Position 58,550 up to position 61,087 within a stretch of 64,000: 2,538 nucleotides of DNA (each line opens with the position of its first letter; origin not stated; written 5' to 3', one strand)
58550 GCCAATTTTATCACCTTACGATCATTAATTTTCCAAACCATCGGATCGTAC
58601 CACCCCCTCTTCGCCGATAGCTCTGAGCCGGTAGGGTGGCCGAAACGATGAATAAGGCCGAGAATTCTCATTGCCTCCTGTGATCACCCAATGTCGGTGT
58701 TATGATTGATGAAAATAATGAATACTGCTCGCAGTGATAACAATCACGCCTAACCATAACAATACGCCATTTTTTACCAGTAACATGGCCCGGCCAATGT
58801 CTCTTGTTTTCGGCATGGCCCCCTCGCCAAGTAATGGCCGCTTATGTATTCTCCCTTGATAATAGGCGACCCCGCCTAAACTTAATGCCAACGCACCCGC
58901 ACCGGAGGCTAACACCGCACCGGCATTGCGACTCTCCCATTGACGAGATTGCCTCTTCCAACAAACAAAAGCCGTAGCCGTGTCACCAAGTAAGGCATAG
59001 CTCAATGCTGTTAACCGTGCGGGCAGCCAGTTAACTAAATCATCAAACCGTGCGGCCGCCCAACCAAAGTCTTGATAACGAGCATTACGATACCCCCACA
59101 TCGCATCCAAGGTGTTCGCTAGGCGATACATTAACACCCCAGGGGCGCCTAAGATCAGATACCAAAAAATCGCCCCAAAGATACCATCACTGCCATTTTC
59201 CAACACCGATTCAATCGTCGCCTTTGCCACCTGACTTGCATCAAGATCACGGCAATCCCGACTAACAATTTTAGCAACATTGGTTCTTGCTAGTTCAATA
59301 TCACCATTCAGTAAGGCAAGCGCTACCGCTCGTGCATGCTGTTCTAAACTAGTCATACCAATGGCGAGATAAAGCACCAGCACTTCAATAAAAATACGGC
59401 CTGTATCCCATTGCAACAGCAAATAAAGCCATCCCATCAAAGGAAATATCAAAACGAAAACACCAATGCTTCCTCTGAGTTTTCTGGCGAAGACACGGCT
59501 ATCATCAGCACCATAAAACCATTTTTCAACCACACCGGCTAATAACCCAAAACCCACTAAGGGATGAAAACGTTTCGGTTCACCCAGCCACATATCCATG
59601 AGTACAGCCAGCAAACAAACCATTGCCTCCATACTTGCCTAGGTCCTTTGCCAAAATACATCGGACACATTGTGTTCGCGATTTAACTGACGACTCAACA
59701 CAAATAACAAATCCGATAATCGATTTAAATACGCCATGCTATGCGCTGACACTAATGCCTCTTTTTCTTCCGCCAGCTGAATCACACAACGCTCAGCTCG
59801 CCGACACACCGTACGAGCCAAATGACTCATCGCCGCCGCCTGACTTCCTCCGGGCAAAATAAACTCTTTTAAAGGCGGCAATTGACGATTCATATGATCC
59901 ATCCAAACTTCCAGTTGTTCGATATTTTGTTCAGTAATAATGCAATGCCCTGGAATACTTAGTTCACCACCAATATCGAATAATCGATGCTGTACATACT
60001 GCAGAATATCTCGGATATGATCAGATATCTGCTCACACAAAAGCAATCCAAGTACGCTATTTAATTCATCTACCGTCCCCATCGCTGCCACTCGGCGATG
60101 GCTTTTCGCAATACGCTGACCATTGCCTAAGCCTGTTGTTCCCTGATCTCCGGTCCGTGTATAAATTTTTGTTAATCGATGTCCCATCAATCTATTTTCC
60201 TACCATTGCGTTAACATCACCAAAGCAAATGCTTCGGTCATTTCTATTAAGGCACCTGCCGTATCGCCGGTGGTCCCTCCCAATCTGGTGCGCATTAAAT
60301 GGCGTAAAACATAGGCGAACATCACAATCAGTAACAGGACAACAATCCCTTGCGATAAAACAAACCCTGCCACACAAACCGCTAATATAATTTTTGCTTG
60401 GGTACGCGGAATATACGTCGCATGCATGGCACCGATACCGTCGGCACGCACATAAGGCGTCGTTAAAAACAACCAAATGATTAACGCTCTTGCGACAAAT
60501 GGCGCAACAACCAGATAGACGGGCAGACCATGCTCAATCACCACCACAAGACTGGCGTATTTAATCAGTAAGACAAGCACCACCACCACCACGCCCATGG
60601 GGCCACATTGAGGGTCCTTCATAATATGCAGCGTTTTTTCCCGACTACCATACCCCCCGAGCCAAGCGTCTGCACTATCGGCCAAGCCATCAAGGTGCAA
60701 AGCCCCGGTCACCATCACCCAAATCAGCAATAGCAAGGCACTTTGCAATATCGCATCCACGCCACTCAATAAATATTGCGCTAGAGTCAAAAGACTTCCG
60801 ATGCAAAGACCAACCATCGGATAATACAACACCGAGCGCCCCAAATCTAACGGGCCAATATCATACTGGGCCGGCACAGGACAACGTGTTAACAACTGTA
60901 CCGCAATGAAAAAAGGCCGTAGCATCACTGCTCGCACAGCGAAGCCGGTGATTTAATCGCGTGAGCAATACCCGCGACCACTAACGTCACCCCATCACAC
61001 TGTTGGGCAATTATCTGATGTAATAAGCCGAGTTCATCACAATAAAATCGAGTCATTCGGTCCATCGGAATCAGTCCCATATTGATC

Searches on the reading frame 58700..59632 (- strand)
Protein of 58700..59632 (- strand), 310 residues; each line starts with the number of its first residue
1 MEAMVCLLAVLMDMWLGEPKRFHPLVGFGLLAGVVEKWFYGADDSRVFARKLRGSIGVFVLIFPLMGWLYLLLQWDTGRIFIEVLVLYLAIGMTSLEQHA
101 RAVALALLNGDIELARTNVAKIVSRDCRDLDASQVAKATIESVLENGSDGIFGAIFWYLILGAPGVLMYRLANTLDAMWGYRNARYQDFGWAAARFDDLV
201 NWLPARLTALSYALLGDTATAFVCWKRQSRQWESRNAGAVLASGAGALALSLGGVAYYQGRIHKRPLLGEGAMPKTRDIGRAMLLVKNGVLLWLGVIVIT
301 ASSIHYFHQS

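Call 75: search_protein_families(library=pfam, proteins=[window:58700-59632:-], max_evalue=0.00001)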
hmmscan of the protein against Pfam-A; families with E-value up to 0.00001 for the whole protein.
window:58700-59632:- (310 aa): 1 family
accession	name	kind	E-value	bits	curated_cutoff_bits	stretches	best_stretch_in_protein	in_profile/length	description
PF03186.18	CobD_Cbib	-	1.7e-89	300.3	34.4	1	7-285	2-281/282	CobD/Cbib protein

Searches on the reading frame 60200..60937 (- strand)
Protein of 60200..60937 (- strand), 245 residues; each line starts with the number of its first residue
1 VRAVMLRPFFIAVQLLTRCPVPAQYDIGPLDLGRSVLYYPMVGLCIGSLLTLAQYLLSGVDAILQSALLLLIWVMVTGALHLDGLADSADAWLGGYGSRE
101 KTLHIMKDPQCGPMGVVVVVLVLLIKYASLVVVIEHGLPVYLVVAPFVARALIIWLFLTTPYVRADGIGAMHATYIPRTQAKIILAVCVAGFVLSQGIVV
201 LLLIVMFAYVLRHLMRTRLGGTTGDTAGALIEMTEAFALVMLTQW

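Call 75: search_protein_families(library=pfam, proteins=[window:60200-60937:-], max_evalue=0.00001)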
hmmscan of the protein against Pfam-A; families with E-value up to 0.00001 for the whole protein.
window:60200-60937:- (245 aa): 1 family
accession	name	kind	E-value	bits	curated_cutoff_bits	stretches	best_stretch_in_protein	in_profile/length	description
PF02654.20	CobS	-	2.4e-52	178.6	23.2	1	12-240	1-207/207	Cobalamin-5-phosphate synthase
